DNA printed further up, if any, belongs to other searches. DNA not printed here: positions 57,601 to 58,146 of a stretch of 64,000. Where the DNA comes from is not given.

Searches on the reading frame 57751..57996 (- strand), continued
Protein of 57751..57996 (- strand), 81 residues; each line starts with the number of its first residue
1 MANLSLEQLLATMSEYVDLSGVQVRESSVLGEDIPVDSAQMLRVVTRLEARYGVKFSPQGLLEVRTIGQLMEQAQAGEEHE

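Call 25: find_encoding_contigs(protein=P0006, flank=10000, max_places=1)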
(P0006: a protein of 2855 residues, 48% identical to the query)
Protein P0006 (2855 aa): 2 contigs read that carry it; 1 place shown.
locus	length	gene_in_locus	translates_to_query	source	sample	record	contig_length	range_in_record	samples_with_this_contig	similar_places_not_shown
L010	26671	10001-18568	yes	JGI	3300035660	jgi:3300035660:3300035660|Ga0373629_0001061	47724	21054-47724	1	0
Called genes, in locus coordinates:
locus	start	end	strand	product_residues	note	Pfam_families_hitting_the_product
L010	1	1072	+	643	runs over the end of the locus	PF12228:DUF3604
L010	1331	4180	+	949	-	PF01564:Spermine_synth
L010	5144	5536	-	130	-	-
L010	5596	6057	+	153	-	PF13546:DDE_5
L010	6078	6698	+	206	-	PF00005:ABC_tran, PF02463:SMC_N, PF13304:AAA_21 (weak)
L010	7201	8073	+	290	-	-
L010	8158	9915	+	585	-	PF01663:Phosphodiest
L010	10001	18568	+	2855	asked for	PF03060:NMO, PF00109:ketoacyl-synt, PF02801:Ketoacyl-synt_C, PF16197:KAsynt_C_assoc, PF00698:Acyl_transf_1, PF08659:KR, PF00106:adh_short, PF01648:ACPS, +4 more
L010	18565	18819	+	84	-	PF00550:PP-binding (weak)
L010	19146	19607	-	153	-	PF00292:PAX (faint), PF13384:HTH_23, PF13518:HTH_28 (weak), PF13551:HTH_29 (faint), PF13565:HTH_32, PF13592:HTH_33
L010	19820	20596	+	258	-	PF01261:AP_endonuc_2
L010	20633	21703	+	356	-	PF08100:Dimerisation, PF00891:Methyltransf_2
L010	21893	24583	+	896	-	PF00501:AMP-binding, PF13193:AMP-binding_C, PF00550:PP-binding, PF00975:Thioesterase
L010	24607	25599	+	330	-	PF13517:FG-GAP_3, PF07593:UnbV_ASPIC (weak)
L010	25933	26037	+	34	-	-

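Call 26: find_encoding_contigs(protein=P0016, flank=10000, max_places=1)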
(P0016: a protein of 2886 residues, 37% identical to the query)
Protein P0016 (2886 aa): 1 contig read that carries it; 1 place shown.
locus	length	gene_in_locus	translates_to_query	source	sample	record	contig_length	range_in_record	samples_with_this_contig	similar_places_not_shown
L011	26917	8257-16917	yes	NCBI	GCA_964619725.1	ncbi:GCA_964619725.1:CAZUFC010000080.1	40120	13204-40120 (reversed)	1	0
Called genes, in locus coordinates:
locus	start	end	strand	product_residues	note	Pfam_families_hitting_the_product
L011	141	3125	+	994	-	-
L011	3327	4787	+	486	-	PF01943:Polysacc_synt, PF13440:Polysacc_synt_3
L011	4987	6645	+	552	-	PF01663:Phosphodiest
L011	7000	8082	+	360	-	PF13527:Acetyltransf_9 (faint), PF00583:Acetyltransf_1 (faint)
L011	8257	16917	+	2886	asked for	PF03060:NMO, PF00109:ketoacyl-synt, PF02801:Ketoacyl-synt_C, PF16197:KAsynt_C_assoc, PF00698:Acyl_transf_1, PF08659:KR, PF00106:adh_short, PF13561:adh_short_C2, +2 more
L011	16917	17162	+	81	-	PF00550:PP-binding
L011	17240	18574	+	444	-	PF27533:CapK_C (weak)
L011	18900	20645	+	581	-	-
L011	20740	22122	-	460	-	-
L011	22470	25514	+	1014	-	PF01590:GAF, PF13185:GAF_2, PF00158:Sigma54_activat, PF07728:AAA_5 (faint), PF14532:Sigma54_activ_2, PF25601:AAA_lid_14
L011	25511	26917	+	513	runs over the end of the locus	PF01590:GAF (weak), PF13185:GAF_2, PF00158:Sigma54_activat, PF14532:Sigma54_activ_2, PF01078:Mg_chelatase (faint), PF07728:AAA_5 (weak), PF25601:AAA_lid_14, PF02954:HTH_8, +1 more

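Call 27: search_solved_structures(query=L002:5021-6340:+, max_evalue=0.001)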
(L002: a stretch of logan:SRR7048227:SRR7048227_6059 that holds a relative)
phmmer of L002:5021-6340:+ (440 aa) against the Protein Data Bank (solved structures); distinct sequences matched with E-value up to 0.001: 106 (the best 60 are shown).
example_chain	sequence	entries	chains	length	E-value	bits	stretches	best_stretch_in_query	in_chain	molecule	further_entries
6iyo_A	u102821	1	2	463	3e-40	141.8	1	38-421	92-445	Type I modular polyketide synthase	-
2cuy_A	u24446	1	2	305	7.2e-40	140.5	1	85-389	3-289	Malonyl CoA-[acyl carrier protein] transacylase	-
9iyw_A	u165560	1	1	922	2.7e-37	132.1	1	81-429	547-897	Polyketide synthase,GfsA KSQ-AncAT chimeric protein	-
6apk_A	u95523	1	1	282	2.9e-36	128.7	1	85-376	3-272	DisD protein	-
3sbm_A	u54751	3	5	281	2.9e-36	128.7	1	85-376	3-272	DisD protein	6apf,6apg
3rgi_A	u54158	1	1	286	3e-36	128.6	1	85-376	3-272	DisD protein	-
5zk4_A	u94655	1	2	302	7.3e-36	127.4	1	83-376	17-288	DisD protein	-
4mz0_A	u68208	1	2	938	2.3e-35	125.7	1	35-418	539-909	CurL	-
3im8_A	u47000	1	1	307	4.4e-34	121.5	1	84-380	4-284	Malonyl acyl carrier protein transacylase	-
11sz_A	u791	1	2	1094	7.7e-32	114.1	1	70-423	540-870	6-deoxyerythronolide-B synthase, Erythronolide synthase EryA2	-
7vee_A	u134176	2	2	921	7.9e-32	114.1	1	82-429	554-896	Polyketide synthase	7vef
8in9_A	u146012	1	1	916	8e-32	114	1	82-429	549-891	Polyketide synthase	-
5dz7_A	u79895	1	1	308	1.9e-31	112.8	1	80-383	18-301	Polyketide biosynthesis protein PksE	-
3hjv_A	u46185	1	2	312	4.5e-31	111.6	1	84-383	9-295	Malonyl Coa-acyl carrier protein transacylase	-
6smd_B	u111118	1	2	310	1.6e-30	109.8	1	84-378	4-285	Malonyl CoA-acyl carrier protein transacylase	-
8cg4_A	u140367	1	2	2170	2.1e-21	79.7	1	76-409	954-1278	Norsolorinic acid synthase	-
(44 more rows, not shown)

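Call 34: search_protein_families(library=ncbifam, proteins=[window:57754-57996:-, L002:2-1495:+, L002:1541-3600:+, L002:9200-9985:+], max_evalue=0.001)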
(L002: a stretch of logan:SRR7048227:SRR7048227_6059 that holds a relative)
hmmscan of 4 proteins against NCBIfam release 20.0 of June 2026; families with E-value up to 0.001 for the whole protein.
window:57754-57996:- (81 aa): 3 families
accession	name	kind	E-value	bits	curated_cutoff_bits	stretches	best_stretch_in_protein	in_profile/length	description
NF002147.0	PRK00982.1-1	equivalog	5.8e-06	26.1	84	1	8-75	7-78/83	acyl carrier protein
NF040636.1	AcpM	exception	6.3e-05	22.9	146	1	22-75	20-76/93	meromycolate extension acyl carrier protein AcpM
NF003757.0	PRK05350.1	equivalog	9.1e-05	22.5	65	1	6-73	8-75/83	acyl carrier protein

L002:2-1495:+ (498 aa): 0 families

L002:1541-3600:+ (686 aa): 1 family
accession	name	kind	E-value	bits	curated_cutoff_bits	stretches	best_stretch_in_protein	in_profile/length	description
TIGR03151.1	enACPred_II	equivalog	1.7e-33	116.2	453.1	2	328-650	4-297/307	enoyl-[acyl-carrier-protein] reductase FabK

L002:9200-9985:+ (262 aa): 5 families
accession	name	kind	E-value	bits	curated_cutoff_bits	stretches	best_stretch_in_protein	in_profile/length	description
TIGR00556.1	pantethn_trn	domain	1.2e-10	41.6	45.35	1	153-213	4-70/128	phosphopantetheine--protein transferase domain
NF007604.0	PRK10251.1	equivalog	9.2e-08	31.9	169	1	82-210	47-164/209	enterobactin synthase subunit EntD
NF042922.1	4PPT_HetI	equivalog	2.3e-07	30.3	370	1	60-217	32-189/235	4'-phosphopantetheinyl transferase HetI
NF007676.0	PRK10351.1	equivalog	4.7e-06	26.3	174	1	77-215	23-151/195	4'-phosphopantetheinyl transferase AcpT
NF047349.1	4PPT_AusB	equivalog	0.00081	18.9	225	0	132-210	80-151/205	aureusimine biosynthesis 4'-phosphopantetheinyl transferase AusB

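Call 35: find_encoding_contigs(protein=P0001, flank=10000, max_places=3)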
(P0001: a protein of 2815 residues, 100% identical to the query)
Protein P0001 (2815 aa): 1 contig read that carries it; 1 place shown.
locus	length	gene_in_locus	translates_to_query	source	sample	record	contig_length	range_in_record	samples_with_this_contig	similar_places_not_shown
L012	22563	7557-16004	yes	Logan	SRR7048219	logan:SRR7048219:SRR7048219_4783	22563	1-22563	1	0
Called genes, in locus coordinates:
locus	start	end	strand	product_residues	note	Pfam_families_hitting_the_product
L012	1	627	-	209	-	?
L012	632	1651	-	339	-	PF13379:NMT1_2, PF09084:NMT1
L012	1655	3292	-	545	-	-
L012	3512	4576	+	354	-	-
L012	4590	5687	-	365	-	PF00535:Glycos_transf_2, PF10111:Glyco_tranf_2_2 (faint), PF13641:Glyco_tranf_2_3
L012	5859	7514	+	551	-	PF01663:Phosphodiest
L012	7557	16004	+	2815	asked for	PF03060:NMO, PF00109:ketoacyl-synt, PF02801:Ketoacyl-synt_C, PF16197:KAsynt_C_assoc, PF00698:Acyl_transf_1, PF00550:PP-binding, PF08659:KR, PF00106:adh_short, +4 more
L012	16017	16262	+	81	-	PF00550:PP-binding (weak)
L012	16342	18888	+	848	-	PF00501:AMP-binding, PF13193:AMP-binding_C, PF00550:PP-binding, PF00975:Thioesterase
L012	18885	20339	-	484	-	PF20581:DUF6785, PF20580:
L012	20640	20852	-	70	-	-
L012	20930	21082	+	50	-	-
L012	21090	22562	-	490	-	?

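Call 36: find_homologous_proteins(query=L002:8378-9985:+, max_evalue=0.001)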
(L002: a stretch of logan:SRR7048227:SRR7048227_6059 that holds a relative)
Query L002:8378-9985:+ (536 aa): 3 proteins with E <= 0.001 among 8000 candidates.
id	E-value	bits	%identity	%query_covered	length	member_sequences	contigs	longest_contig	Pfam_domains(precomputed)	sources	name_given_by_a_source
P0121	2.9e-82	295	39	81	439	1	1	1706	PF01648.26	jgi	jgi:phosphopantetheinyl transferase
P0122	4.5e-5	41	35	23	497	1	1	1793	PF01648.26,PF14765.13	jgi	jgi:phosphopantetheinyl transferase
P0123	1.9e-4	39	32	27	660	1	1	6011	PF01648.26,PF14765.13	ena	-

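Call 41: find_related_loci(query=A1, collection=genome_contigs, flank=10000)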
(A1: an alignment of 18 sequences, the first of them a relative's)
Query A1 (2815 aa) in genome_contigs; peptide patterns used: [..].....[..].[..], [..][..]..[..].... (x = any residue, [..] = any of these).
576 stretches matched a pattern; 280 encode a relative of the query (tblastn E <= 1e-3); the best 80 are kept; 78 distinct loci.
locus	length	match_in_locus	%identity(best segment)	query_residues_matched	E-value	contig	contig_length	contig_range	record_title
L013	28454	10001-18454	55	6-2809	0e+0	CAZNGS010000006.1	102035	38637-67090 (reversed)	MAG TPA_asm: uncultured candidatus Brocadiaceae bacterium isolate SRP141376_co1_16 genome assembly, contig: NODE_500_len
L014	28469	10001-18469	51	1-2808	0e+0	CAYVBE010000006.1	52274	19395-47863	MAG TPA_asm: uncultured candidatus Brocadiaceae bacterium isolate SRP141376_co1_238 genome assembly, contig: NODE_1624_l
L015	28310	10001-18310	41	9-2763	0e+0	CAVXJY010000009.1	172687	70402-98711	MAG: Bryobacterales bacterium isolate MFD03044.bin.1.146 genome assembly, contig: contig_26072, whole genome shotgun seq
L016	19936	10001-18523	44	9-2808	0e+0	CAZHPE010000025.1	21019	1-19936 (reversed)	MAG TPA_asm: uncultured candidatus Brocadiaceae bacterium isolate SRP308112_co1_111 genome assembly, contig: NODE_3899_l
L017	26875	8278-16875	37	9-2808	0e+0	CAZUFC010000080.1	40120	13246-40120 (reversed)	MAG TPA_asm: uncultured bacterium isolate SRP141376_co4_129 genome assembly, contig: NODE_1759_length_40120_cov_8.004767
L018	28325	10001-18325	42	6-2758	0e+0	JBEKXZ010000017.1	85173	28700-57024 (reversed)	MAG: Bryobacteraceae bacterium isolate SPRUCE 663 SPRUCE_663_17, whole genome shotgun sequence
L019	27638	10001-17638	41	4-2789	0e+0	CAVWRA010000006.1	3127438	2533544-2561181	MAG: Terriglobia bacterium isolate MFD05377.bin.1.171 genome assembly, contig: contig_47351, whole genome shotgun sequen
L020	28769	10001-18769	43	9-2808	0e+0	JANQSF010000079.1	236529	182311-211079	MAG: Phycisphaeraceae bacterium isolate IP29b_bin.9 k99_3805356, whole genome shotgun sequence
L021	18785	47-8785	43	2-2808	0e+0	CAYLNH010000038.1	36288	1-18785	MAG TPA_asm: uncultured Lentisphaerales bacterium isolate SRP141376_co4_287 genome assembly, contig: NODE_2047_length_36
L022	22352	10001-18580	38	5-2813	0e+0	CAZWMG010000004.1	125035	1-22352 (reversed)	MAG TPA_asm: uncultured Planctomycetia bacterium isolate SRP167671_co1_128 genome assembly, contig: NODE_108_length_1250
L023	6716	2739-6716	43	9-1303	0e+0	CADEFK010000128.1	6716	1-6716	uncultured bacterium isolate Candidatus Dadabacteria sp. RBC041 genome assembly, contig: MAG041_128, whole genome shotgu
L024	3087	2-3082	53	285-1296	0e+0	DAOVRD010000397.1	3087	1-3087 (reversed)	MAG TPA_asm: Planctomycetota bacterium isolate CSMAG_1592 CSMAG_1592_k141_613144_length_3087_cov_6.0000, whole genome sh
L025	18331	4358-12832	47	7-2810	0e+0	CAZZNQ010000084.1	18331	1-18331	MAG TPA_asm: uncultured candidatus Brocadiaceae bacterium isolate SRP141376_co2_394 genome assembly, contig: NODE_6238_l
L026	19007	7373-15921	34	9-2814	0e+0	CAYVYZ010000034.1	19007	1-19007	MAG TPA_asm: uncultured Planctomycetia bacterium isolate binchicken_co19_503 genome assembly, contig: NODE_4590_length_1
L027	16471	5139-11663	39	670-2809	0e+0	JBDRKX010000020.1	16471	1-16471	MAG: Elusimicrobiota bacterium isolate MEGAHIT-group-1.744 k141_1848278, whole genome shotgun sequence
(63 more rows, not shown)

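Call 44: search_protein_families(library=pfam, proteins=[L012:3512-4573:+, L012:1658-3292:-, L012:5859-7511:+, L012:4593-5687:-, L012:635-1651:-], max_evalue=1)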
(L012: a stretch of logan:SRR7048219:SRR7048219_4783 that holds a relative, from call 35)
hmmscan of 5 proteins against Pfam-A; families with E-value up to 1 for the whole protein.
L012:3512-4573:+ (354 aa): 2 families
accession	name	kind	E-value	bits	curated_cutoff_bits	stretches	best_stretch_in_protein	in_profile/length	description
PF13527.13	Acetyltransf_9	-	0.089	13.2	25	0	53-125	40-112/127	Acetyltransferase (GNAT) domain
PF16571.11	FBP_C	-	0.16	12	27.2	1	218-261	27-68/155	FBP C-terminal treble-clef zinc-finger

L012:1658-3292:- (545 aa): 0 families

L012:5859-7511:+ (551 aa): 2 families
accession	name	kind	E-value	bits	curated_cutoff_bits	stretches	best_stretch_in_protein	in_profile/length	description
PF01663.27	Phosphodiest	-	5.4e-39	135.2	23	1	9-289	1-249/342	Type I phosphodiesterase / nucleotide pyrophosphatase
PF00884.28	Sulfatase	-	0.37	10.5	25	0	30-85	25-74/301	Sulfatase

L012:4593-5687:- (365 aa): 6 families
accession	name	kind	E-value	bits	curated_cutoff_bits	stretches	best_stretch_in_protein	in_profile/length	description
PF00535.33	Glycos_transf_2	-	2.7e-30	106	23.3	1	31-201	1-166/168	Glycosyl transferase family 2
PF13641.12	Glyco_tranf_2_3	-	5.7e-14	53.1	27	1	31-237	4-209/230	Glycosyltransferase like family 2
PF10111.15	Glyco_tranf_2_2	-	2.4e-05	24.4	27.3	1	31-127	1-96/276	Glycosyltransferase like family 2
PF13632.12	Glyco_trans_2_3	-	0.019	15.2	27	1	118-225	4-110/198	Glycosyl transferase family group 2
PF13704.12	Glyco_tranf_2_4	-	0.1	13.6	27.5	1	59-126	21-85/98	Glycosyl transferase family 2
PF06721.16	DUF1204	-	0.99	9.2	21.1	0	234-290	27-85/243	Protein of unknown function (DUF1204)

L012:635-1651:- (339 aa): 2 families
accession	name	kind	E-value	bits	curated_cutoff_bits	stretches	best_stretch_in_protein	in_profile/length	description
PF13379.11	NMT1_2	-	8.1e-13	49.2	24.7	1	30-253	3-234/252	NMT1-like family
PF09084.16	NMT1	-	8e-11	42.7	20.5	1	44-257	3-209/216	NMT1/THI5 like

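Call 45: search_protein_families(library=ncbifam, proteins=[L012:3512-4573:+, L012:1658-3292:-, L012:5859-7511:+, L012:4593-5687:-, L012:635-1651:-], max_evalue=1)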
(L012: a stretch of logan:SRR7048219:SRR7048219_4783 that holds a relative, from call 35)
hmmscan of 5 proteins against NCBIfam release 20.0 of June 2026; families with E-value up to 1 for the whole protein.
L012:3512-4573:+ (354 aa): 0 families

L012:1658-3292:- (545 aa): 0 families

L012:5859-7511:+ (551 aa): 2 families
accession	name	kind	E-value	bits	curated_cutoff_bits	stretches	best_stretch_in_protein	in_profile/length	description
TIGR02335.1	hydr_PhnA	equivalog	3.5e-07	29.7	407.55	1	8-234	14-226/408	phosphonoacetate hydrolase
NF042991.1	alk_phos_PafA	equivalog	0.092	11.1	650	0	193-243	302-351/554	alkaline phosphatase PafA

L012:4593-5687:- (365 aa): 22 families
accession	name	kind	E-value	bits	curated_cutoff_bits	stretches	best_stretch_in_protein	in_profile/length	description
NF007482.0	PRK10073.1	equivalog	2.8e-19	69.3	423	1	29-132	7-106/334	glycosyltransferase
NF041875.1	EPS_EpsD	equivalog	7.8e-18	64.9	370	1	31-239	2-207/325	exopolysaccharide biosynthesis glycosyltransferase EpsD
NF047683.1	TeichurnBiosyTuaG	equivalog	2.6e-17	63.3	400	1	29-139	7-113/252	teichuronic acid biosynthesis protein TuaG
TIGR03965.1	mycofact_glyco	equivalog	1.6e-14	53.7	280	1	30-231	76-273/467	mycofactocin biosynthesis glycosyltransferase MftF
TIGR03937.1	PgaC_IcaA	equivalog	1.6e-14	53.7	422.3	1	28-208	45-221/407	poly-beta-1,6-N-acetyl-D-glucosamine synthase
NF038299.1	EPS_HpsN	equivalog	2.7e-13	49.6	425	1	30-139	3-108/317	hormogonium polysaccharide biosynthesis glycosyltransferase HpsN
TIGR04017.1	WcaA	equivalog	8e-12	45.3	495.75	1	28-133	5-106/279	colanic acid biosynthesis glycosyltransferase WcaA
NF007453.0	PRK10018.1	equivalog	1.1e-11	44.9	382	1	28-134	6-108/280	colanic acid biosynthesis glycosyltransferase WcaA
NF050050.1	ProtGlycPglI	equivalog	3.9e-11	42.9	500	1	30-136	4-107/306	GalNAc(5)-diNAcBac-PP-undecaprenol beta-1,3-glucosyltransferase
NF053739.1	GlytfEpsEBac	equivalog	1.7e-10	40.3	450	1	31-138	4-108/265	glycosyltransferase EpsE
NF041394.1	GtaseAglG_Halo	equivalog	1.8e-10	40.6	440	1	31-147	4-117/304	glucosyl-dolichyl phosphate glucuronosyltransferase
TIGR04283.1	glyco_like_mftF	equivalog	3.1e-10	40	182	1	31-145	2-105/221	TIGR04283 family arsenosugar biosynthesis glycosyltransferase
NF038302.1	EPS_HpsE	equivalog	5.6e-08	32.1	300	1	31-135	4-109/307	hormogonium polysaccharide biosynthesis glycosyltransferase HpsE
NF045692.1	OglycostaseCruG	equivalog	1.1e-06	27.9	600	1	23-139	36-154/386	2'-O-glycosyltransferase CruG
TIGR03469.1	HpnB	hypoth_equivalog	1.5e-06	27.5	379.25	1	31-107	47-127/386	hopene-associated glycosyltransferase HpnB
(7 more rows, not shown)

L012:635-1651:- (339 aa): 4 families
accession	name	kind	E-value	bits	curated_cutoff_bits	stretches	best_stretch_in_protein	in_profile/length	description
TIGR01728.1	SsuA_fam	subfamily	3.1e-16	59.5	163.5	1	36-324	2-286/290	aliphatic sulfonate ABC transporter substrate-binding protein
NF008588.0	PRK11553.1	subfamily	0.00017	20.7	299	1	140-220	125-205/319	aliphatic sulfonate ABC transporter substrate-binding protein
TIGR01729.1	taurine_ABC_bnd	equivalog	0.0015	18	304.25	1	121-212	81-168/300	taurine ABC transporter substrate-binding protein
NF008553.0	PRK11480.1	equivalog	0.031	13.4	490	1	137-248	115-226/320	taurine ABC transporter substrate-binding protein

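Call 46: search_dna_similar(query=P0001, collection=plasmids, mode=protein, max_rows=60, max_evalue=1e-10)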
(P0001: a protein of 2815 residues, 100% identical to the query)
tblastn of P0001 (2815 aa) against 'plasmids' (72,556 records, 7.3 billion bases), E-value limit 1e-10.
In 9 record(s) the limit of 40 matching pieces per record was reached: places in those records are undercounted.
Records with a match: 1566; places in all: 4935; records where one place covers at least 80% of the query: 0.
Best place of each record, by identity: <60% 1566.
By first word of the organism name: Streptomyces 280; Salmonella 185; Ralstonia 128; Rhizobium 123; Bacillus 96; Sinorhizobium 89; Burkholderia 62; Pantoea 54; Klebsiella 42; Escherichia 25; and 142 more.
By predicted mobility (MOB-suite, as given by PLSDB): non-mobilizable 809; conjugative 468; mobilizable 289.
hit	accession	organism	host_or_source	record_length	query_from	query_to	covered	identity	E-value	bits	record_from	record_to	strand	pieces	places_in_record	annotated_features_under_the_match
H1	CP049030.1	Rhodobacteraceae bacterium SC52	Apostichopus japonicus,pure ...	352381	122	2218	69%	31.1%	7e-154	724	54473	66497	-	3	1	SDR family NAD(P)-dependent oxidoreductase | 4'-phosphopantetheinyl transferase superfamily protein | hypothetical protein (x2) | TauD/TfdA family dioxygenase | class I SAM-dependent methyltransferase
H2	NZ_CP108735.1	Streptomyces sp. NBC_00984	-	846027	122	2213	59%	35.6%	7e-171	679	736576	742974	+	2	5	SDR family oxidoreductase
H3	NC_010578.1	Beijerinckia indica subsp. indica ATCC 9039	-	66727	137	2213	62%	33.9%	0e+0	765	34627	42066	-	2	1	type I polyketide synthase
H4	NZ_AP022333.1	Methylosinus sp. C49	-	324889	111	2213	60%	33.9%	3e-127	722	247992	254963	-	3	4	type I polyketide synthase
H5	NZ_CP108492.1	Streptomyces sp. NBC_01243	-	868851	122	1549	51%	36.7%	1e-171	605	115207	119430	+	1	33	type I polyketide synthase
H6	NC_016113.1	Streptantibioticus cattleyicolor NRRL 8057 = DSM 46488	-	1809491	674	2255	43%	34.7%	2e-112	492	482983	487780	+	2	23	none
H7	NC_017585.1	Streptantibioticus cattleyicolor NRRL 8057 = DSM 46488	-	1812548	674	2255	43%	34.7%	2e-112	492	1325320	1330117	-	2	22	none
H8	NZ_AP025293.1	Persicobacter psychrovividus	-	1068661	674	2274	45%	31.6%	2e-121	540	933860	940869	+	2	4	none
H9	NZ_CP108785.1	Embleya sp. NBC_00888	-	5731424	665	2250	41%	34.0%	2e-116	504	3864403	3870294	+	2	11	none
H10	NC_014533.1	Gloeothece verrucosa PCC 7822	fresh water in rice field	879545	664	2324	43%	31.3%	7e-108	479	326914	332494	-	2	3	type I polyketide synthase | SDR family NAD(P)-dependent oxidoreductase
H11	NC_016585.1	Azospirillum lipoferum 4B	-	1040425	674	1586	32%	37.6%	6e-133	479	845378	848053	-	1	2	none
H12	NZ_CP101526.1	Burkholderia arboris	mixed culture,soil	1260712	672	1738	38%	31.5%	2e-98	365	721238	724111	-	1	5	none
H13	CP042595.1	Streptomyces albogriseolus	single cell,soil from Chengdu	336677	660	1543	31%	37.7%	7e-120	436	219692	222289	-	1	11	record has no annotation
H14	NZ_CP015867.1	Streptomyces parvulus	-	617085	668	1730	38%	30.9%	9e-86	324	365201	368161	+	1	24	type I polyketide synthase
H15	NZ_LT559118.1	Nonomuraea gerenzanensis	-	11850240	672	1546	28%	41.7%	2e-104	561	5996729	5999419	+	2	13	none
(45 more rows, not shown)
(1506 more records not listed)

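Call 73: get_annotated_region(hit=H8, flank=9000)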
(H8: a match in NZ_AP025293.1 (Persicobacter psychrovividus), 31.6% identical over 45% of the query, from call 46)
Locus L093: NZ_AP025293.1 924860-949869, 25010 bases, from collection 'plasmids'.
description: Persicobacter psychrovividus strain NBRC 101262 plasmid pPP1, complete sequence
organism: Persicobacter psychrovividus (NCBI taxid 387638)
taxonomy: Bacteria; Bacteroidota; Cytophagia; Cytophagales; Persicobacteraceae; Persicobacter; Persicobacter psychrovividus
host: -; source: -; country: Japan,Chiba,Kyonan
typing (MOB-suite, as given by PLSDB): non-mobilizable
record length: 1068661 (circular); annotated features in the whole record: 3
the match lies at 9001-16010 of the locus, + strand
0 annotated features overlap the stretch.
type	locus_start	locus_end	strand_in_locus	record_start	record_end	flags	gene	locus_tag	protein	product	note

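Call 74: get_annotated_region(hit=H10, flank=6000)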
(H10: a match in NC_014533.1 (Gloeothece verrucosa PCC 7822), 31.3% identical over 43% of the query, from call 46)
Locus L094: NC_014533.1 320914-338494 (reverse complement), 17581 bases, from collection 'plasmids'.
description: Gloeothece verrucosa PCC 7822 plasmid Cy782201, complete sequence
organism: Gloeothece verrucosa PCC 7822 (NCBI taxid 497965)
taxonomy: Bacteria; Cyanobacteriota; Cyanophyceae; Chroococcales; Aphanothecaceae; Gloeothece; Gloeothece verrucosa; Gloeothece verrucosa PCC 7822
host: -; source: fresh water in rice field; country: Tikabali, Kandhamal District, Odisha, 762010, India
typing (MOB-suite, as given by PLSDB): non-mobilizable; mating-pair formation MPF_T
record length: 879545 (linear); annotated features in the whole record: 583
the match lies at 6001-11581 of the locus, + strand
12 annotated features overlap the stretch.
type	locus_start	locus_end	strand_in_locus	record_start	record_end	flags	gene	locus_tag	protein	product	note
CDS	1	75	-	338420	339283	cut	-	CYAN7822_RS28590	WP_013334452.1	alpha/beta fold hydrolase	-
CDS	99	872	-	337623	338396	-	-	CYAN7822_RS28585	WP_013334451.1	hypothetical protein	-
CDS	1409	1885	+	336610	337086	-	-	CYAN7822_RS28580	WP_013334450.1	hypothetical protein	-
CDS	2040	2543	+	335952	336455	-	-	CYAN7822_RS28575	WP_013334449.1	hypothetical protein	-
CDS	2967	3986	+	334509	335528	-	-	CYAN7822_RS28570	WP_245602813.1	ParA family protein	-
CDS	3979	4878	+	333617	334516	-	-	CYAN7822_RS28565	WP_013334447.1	hypothetical protein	-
CDS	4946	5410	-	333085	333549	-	-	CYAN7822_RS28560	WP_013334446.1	hypothetical protein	-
CDS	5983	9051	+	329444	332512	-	-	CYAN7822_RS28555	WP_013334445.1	type I polyketide synthase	-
CDS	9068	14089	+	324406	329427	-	-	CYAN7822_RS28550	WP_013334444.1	SDR family NAD(P)-dependent oxidoreductase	-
CDS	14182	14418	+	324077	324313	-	-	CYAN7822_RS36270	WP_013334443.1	hypothetical protein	-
CDS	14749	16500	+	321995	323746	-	-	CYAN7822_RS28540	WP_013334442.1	tryptophan 7-halogenase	-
CDS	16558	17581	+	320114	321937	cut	-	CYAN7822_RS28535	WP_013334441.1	tryptophan 7-halogenase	-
